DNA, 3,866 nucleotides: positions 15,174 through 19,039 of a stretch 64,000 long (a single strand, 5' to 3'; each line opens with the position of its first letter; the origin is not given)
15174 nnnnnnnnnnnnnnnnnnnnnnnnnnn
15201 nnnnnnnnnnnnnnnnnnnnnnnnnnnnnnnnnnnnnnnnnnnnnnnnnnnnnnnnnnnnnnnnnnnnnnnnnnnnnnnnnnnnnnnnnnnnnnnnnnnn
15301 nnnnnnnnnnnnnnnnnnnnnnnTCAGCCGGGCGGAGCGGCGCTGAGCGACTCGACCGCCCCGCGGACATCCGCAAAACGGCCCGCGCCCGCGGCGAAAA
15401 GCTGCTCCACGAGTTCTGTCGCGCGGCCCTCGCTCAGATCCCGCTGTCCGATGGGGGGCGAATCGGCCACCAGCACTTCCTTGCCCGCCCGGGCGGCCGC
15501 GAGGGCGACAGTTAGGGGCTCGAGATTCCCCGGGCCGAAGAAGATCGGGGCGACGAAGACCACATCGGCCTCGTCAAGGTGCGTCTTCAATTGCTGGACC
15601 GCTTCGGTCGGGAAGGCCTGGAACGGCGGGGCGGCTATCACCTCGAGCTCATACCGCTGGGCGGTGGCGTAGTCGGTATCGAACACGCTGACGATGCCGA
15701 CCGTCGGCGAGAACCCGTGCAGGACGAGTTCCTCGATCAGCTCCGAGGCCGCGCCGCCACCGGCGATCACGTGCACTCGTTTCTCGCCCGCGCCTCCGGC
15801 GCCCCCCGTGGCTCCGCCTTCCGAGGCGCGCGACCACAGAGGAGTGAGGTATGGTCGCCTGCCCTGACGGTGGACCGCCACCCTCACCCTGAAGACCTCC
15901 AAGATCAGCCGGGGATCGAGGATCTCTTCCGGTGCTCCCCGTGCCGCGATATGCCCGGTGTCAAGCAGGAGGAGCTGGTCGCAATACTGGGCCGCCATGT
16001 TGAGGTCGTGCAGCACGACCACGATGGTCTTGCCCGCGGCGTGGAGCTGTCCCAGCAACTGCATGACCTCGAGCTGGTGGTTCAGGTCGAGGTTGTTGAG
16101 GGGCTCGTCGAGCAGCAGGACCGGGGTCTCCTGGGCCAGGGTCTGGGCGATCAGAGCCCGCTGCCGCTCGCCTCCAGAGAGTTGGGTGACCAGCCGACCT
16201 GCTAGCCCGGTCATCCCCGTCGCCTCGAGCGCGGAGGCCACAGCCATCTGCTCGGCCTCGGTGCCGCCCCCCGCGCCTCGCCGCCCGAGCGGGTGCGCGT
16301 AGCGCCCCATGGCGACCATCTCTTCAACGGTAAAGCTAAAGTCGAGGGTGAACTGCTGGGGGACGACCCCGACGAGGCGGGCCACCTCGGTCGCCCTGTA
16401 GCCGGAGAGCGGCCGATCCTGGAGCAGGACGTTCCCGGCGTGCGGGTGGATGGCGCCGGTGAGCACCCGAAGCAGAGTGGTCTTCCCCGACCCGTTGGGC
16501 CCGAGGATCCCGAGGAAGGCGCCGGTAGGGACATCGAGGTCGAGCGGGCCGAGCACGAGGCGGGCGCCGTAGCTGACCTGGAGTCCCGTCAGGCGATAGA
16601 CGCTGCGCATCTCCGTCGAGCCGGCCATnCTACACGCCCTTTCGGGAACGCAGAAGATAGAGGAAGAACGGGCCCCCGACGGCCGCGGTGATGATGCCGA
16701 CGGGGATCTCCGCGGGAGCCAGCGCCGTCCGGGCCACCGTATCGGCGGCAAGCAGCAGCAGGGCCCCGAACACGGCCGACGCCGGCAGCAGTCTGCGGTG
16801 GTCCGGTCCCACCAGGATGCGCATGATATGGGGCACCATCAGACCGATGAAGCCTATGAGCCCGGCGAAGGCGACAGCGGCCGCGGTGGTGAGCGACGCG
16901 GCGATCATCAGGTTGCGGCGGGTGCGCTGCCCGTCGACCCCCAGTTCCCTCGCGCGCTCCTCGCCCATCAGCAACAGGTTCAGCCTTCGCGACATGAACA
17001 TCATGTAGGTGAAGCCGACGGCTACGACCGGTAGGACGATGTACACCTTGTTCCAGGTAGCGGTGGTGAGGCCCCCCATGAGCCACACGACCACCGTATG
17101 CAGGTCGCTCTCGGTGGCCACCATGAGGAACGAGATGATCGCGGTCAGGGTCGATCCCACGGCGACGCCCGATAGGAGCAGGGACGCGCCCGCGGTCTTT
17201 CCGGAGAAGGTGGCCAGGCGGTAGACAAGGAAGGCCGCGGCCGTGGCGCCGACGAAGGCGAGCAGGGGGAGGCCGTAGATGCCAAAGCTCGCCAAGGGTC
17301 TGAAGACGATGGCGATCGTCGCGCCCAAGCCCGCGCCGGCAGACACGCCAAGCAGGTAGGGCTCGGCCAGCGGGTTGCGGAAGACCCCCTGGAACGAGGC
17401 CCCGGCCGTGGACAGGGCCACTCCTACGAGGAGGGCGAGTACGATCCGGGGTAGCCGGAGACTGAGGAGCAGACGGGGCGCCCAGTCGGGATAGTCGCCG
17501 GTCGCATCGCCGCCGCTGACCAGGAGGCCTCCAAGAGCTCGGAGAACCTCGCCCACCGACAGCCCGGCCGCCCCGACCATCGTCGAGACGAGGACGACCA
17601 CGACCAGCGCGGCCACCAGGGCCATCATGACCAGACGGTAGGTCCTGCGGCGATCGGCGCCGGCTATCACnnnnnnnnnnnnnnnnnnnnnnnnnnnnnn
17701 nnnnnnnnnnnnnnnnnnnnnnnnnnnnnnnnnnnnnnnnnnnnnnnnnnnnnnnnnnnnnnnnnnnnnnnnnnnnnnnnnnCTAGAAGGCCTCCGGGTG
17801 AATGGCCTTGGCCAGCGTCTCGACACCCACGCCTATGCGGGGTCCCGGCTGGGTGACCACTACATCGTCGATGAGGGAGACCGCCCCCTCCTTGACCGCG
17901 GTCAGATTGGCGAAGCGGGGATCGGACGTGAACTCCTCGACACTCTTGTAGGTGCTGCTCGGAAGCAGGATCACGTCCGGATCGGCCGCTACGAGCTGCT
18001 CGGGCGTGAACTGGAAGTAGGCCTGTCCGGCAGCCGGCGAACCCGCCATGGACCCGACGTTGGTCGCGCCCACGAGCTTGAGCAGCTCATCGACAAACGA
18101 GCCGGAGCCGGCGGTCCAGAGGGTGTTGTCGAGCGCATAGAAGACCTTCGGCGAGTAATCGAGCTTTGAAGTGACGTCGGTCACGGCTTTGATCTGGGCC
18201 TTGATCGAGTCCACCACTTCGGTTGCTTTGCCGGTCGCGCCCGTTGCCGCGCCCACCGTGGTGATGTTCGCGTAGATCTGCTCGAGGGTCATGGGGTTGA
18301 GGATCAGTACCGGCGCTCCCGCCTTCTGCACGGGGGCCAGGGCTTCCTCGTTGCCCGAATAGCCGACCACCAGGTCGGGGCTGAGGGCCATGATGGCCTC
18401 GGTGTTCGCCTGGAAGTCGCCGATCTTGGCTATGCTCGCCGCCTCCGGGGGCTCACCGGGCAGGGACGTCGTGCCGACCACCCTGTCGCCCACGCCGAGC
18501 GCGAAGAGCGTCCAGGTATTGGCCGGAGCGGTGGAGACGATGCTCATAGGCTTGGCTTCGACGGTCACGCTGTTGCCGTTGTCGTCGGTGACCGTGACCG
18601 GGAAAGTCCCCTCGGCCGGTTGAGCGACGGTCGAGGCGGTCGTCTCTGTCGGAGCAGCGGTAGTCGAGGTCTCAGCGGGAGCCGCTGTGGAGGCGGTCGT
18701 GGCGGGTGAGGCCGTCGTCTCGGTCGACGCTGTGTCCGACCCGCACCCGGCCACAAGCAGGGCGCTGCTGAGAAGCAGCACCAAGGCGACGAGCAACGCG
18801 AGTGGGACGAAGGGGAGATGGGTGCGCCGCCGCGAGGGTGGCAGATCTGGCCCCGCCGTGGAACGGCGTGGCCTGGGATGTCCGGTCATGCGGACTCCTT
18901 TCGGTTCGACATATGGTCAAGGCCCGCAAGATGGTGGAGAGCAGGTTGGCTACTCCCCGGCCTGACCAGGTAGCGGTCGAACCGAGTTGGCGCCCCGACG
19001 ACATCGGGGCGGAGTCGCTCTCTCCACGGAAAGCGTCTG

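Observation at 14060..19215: Cobalamin riboswitch controlling a BtuFCD-like operon that continues into a 14-heme NapC/NirT-type cytochrome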

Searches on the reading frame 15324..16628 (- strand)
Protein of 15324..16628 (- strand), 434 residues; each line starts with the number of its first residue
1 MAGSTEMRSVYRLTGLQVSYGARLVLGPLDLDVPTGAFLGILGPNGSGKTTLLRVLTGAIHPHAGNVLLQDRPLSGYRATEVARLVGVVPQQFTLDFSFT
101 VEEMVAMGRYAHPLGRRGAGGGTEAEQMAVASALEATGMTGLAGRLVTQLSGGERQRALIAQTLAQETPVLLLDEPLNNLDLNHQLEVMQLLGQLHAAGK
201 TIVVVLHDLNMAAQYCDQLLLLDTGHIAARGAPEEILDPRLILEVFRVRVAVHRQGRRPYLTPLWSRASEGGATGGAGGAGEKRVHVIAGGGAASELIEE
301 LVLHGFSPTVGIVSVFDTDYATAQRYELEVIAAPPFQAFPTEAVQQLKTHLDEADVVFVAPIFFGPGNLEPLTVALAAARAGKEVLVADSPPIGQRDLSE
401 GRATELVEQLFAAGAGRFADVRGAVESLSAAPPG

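Call 8: search_protein_families(library=pfam, proteins=[window:15324-16628:-], max_evalue=0.01)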
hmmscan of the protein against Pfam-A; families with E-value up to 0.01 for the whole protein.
window:15324-16628:- (434 aa): 5 families
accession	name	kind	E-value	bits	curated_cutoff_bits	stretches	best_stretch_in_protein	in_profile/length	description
PF00005.33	ABC_tran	-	4e-31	108.9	25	1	28-178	3-137/137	ABC transporter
PF13304.12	AAA_21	-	6.8e-07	30.1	27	1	39-57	2-20/304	AAA domain, putative AbiEii toxin, Type IV TA system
PF02463.25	SMC_N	-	2e-06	27.8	40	0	131-210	124-201/220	RecF/RecN/SMC N terminal domain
PF13476.12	AAA_23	-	0.0022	19.1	27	1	40-60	23-43/201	AAA domain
PF25199.1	nSTAND_NTPase5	-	0.0029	17.9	34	0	39-75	44-81/145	Novel STAND NTPase 5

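Call 9: search_protein_families(library=ncbifam, proteins=[window:15324-16628:-], max_evalue=0.01)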
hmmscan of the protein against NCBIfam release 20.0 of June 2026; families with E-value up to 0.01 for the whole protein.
window:15324-16628:- (434 aa): 194 families (the best 25 are shown)
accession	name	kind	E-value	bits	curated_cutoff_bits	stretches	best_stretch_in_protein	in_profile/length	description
NF007082.0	PRK09536.1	equivalog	1.4e-91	307.6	537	1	12-362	5-347/402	corrinoid ABC transporter ATPase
NF010068.0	PRK13548.1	equivalog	4e-74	249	261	1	9-256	4-250/261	heme ABC transporter ATP-binding protein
NF008409.0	PRK11231.1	equivalog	1.6e-70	237.4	375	1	13-255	5-244/255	Fe(3+) dicitrate ABC transporter ATP-binding protein FecE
TIGR03873.1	F420-0_ABC_ATP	hypoth_equivalog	4.8e-64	216.1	372.4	1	12-253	3-241/256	putative F420-0 ABC transporter ATP-binding protein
NF007606.0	PRK10253.1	equivalog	3.7e-57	193.7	497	1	9-252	4-247/266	iron-enterobactin ABC transporter ATP-binding protein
NF007863.0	PRK10575.1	equivalog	6.7e-57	192.8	433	1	7-250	8-249/265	Fe3+-hydroxamate ABC transporter ATP-binding protein FhuC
NF052485.1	sider_ATP_EitC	equivalog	3e-53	180.8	485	1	20-252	12-238/251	siderophore ABC transporter ATP-binding protein EitC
NF053840.1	MnTportMntADein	equivalog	5.5e-47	160.4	400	1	13-246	4-229/240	manganese ABC transporter ATP-binding protein MntA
TIGR03771.1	anch_rpt_ABC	equivalog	1.1e-44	152.8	268.8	1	32-249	2-212/223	anchored repeat-type ABC transporter ATP-binding subunit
NF040873.1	AztA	equivalog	2.6e-44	151.1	220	1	20-219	2-189/191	zinc ABC transporter ATP-binding protein AztA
NF010067.0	PRK13547.1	equivalog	6.4e-41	140.4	374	1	15-252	6-258/272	heme ABC transporter ATP-binding protein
NF010060.0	PRK13537.1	equivalog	1.2e-38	132.7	521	1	11-269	16-265/314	nodulation factor ABC transporter ATP-binding protein NodI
NF002981.0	PRK03695.1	equivalog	2.6e-38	131.9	281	1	18-261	10-249/253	vitamin B12 ABC transporter ATP-binding protein BtuD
TIGR03258.1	PhnT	equivalog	3.2e-37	128.4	499.15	1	11-237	9-228/359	2-aminoethylphosphonate ABC transport system ATP-binding subunit PhnT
TIGR02315.1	ABC_phnC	equivalog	4.3e-37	127.8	266.1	1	12-239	3-236/243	phosphonate ABC transporter ATP-binding protein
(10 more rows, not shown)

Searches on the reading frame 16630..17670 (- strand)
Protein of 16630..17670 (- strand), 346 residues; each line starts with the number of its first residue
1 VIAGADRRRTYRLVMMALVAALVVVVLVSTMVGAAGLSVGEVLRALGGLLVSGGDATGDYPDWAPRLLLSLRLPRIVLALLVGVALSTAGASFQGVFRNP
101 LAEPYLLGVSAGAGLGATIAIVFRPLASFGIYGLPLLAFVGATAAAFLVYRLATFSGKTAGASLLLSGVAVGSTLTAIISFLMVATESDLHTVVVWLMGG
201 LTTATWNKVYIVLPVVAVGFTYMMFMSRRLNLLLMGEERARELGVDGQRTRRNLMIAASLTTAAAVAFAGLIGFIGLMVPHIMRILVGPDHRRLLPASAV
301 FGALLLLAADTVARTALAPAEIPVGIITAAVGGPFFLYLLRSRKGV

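Call 8: search_protein_families(library=pfam, proteins=[window:16630-17670:-], max_evalue=0.01)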
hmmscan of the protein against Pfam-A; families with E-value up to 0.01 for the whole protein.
window:16630-17670:- (346 aa): 1 family
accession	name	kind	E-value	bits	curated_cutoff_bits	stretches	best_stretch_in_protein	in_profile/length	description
PF01032.23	FecCD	-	1.8e-98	329.8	26.5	1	22-341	2-310/311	FecCD transport family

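Call 9: search_protein_families(library=ncbifam, proteins=[window:16630-17670:-], max_evalue=0.01)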
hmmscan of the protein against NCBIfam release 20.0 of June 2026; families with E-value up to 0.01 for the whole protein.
window:16630-17670:- (346 aa): 16 families
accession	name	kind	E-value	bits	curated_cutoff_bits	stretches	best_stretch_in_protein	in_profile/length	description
NF007081.0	PRK09535.1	equivalog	3.4e-100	335.9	461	1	65-344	88-362/366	vitamin B12 ABC transporter permease BtuC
NF003001.0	PRK03784.1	equivalog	1.4e-71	241.4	334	1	8-342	12-327/332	vitamin B12 ABC transporter permease BtuC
NF007871.0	PRK10577.2-2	equivalog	8.2e-69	232.8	899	1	3-342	349-675/679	Fe(3+)-hydroxamate ABC transporter permease FhuB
TIGR03869.1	F420-0_ABCperm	hypoth_equivalog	1.8e-68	231.3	437.35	1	21-345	1-324/325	putative F420-0 ABC transporter permease subunit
NF007299.0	PRK09777.1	equivalog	1e-67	228.7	406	1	14-340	5-314/318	Fe(3+) dicitrate ABC transporter permease subunit FecD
NF007867.0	PRK10577.1-3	subfamily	2.7e-67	227.7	849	1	5-343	380-706/710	Fe(3+)-hydroxamate ABC transporter permease FhuB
NF008407.0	PRK11228.1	equivalog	1.4e-60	205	396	1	14-343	7-329/330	iron-dicitrate ABC transporter permease FecC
NF007872.0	PRK10577.2-3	equivalog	8e-60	202.9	727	2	17-308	19-296/676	Fe(3+)-hydroxamate ABC transporter permease FhuB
NF007873.0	PRK10577.2-4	equivalog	8e-55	186.8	1012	1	8-341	321-641/646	Fe(3+)-hydroxamate ABC transporter permease FhuB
NF007866.0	PRK10577.1-2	equivalog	2.2e-54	184.9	554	1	65-343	388-663/666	Fe(3+)-hydroxamate ABC transporter permease FhuB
NF007759.0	PRK10440.1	equivalog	8.2e-52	176.5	422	1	13-340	10-323/330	iron-enterobactin ABC transporter permease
NF007760.0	PRK10441.1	equivalog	4.3e-49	167.5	428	1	12-344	10-330/335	Fe(3+)-siderophore ABC transporter permease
NF007869.0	PRK10577.1-6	equivalog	1.6e-47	162.4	954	1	10-340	376-691/703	Fe(3+)-hydroxamate ABC transporter permease FhuB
NF007870.0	PRK10577.2-1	equivalog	6.6e-47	160.5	1355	1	58-342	390-672/678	Fe(3+)-hydroxamate ABC transporter permease FhuB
NF007868.0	PRK10577.1-5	equivalog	1.5e-43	149.3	943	2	162-343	483-664/666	Fe(3+)-hydroxamate ABC transporter permease FhuB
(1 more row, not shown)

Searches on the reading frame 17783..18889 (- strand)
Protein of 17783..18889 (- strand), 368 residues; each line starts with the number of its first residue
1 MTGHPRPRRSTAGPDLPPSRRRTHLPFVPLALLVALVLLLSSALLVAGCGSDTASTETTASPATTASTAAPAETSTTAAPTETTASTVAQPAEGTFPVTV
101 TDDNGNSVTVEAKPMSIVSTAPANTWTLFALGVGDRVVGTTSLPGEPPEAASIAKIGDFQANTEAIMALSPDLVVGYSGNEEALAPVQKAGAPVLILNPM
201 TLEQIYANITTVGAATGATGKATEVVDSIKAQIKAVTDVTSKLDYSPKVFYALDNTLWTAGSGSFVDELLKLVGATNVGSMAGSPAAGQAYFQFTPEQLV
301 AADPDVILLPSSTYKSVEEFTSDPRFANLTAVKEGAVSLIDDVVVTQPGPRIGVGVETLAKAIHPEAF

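Call 8: search_protein_families(library=pfam, proteins=[window:17783-18889:-], max_evalue=0.01)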
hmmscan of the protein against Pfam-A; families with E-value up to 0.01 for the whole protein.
window:17783-18889:- (368 aa): 1 family
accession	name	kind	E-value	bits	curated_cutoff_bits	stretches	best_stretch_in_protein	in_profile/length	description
PF01497.23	Peripla_BP_2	-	2.9e-27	96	27.5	1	117-342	1-233/235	Periplasmic binding protein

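Call 9: search_protein_families(library=ncbifam, proteins=[window:17783-18889:-], max_evalue=0.01)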
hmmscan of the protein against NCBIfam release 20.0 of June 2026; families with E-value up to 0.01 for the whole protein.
window:17783-18889:- (368 aa): 8 families
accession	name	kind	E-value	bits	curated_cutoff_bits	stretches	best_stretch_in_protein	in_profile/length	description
TIGR04281.1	peripla_PGF_1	equivalog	2e-47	162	325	1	95-368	2-269/330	PGF-CTERM-anchored ABC transporter substrate-binding protein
TIGR03868.1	F420-O_ABCperi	hypoth_equivalog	1.2e-19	70.6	392.4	2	198-363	123-284/287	putative F420-0 ABC transporter substrate-binding protein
NF002894.0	PRK03379.1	equivalog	3.9e-18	65.5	234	1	108-319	18-226/266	vitamin B12 ABC transporter substrate-binding protein BtuF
TIGR03659.1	IsdE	equivalog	4.6e-18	65.4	298.65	1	105-338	29-265/292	heme ABC transporter substrate-binding protein IsdE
NF008200.0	PRK10957.1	equivalog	4.8e-13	48.7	205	2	153-337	108-302/330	Fe2+-enterobactin ABC transporter substrate-binding protein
NF008501.1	PRK11411.1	subfamily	7.7e-13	48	320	1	160-342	91-271/303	Fe(3+) dicitrate ABC transporter substrate-binding protein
NF038402.1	TroA_like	subfamily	2.8e-07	30.3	30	1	117-319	2-195/219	helical backbone metal receptor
NF010649.0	PRK14048.1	equivalog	3.3e-07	29.8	374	1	179-324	136-283/374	ferrichrome/ferrioxamine B periplasmic transporter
